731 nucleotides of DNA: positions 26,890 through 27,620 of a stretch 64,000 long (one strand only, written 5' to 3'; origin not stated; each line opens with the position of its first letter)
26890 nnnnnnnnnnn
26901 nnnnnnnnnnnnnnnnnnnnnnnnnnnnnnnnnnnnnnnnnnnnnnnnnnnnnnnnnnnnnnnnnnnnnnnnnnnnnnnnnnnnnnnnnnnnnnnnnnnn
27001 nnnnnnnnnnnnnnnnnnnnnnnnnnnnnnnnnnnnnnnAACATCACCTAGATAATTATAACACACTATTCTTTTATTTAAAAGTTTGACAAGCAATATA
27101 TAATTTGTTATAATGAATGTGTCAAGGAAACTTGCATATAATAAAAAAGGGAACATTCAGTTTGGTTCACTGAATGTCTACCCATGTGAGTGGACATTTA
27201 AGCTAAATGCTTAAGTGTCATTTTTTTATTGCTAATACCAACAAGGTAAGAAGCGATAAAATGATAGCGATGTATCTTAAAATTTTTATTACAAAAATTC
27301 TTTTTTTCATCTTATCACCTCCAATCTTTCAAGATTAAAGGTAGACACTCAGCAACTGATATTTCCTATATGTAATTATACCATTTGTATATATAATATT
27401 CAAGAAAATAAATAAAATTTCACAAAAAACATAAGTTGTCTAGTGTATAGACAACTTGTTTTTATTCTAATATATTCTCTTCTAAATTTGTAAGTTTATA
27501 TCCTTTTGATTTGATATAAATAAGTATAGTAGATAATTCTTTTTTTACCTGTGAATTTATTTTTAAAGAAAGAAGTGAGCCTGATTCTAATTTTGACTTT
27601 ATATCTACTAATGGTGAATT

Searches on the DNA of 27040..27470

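Call 63: search_rna_families(source=window, start=27040, end=27470, threshold=evalue, max_evalue=10)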
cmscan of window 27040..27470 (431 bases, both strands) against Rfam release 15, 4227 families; matches with E-value up to 10: 5.
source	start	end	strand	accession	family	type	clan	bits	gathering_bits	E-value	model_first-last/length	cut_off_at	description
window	27402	27459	+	RF02844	RefA9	Gene; antisense;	-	26.9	49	0.044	1-64/64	no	Enterococcus sRNA A9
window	27252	27319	-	RF00331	snoZ169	Gene; snRNA; snoRNA; CD-box;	-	20.9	55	0.44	1-69/69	no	Small nucleolar RNA Z169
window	27254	27300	+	RF02433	SpF36_sRNA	Gene; sRNA;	-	19.6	48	3.9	1-51/51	no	Streptococcus sRNA SpF36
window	27095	27189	-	RF01201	snR40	Gene; snRNA; snoRNA; CD-box;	CL00054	16.7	50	0.78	1-93/93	no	Small nucleolar RNA snR40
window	27198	27249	-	RF03061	uxuA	Gene; sRNA;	-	14.6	66.8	6.9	1-89/89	no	uxuA RNA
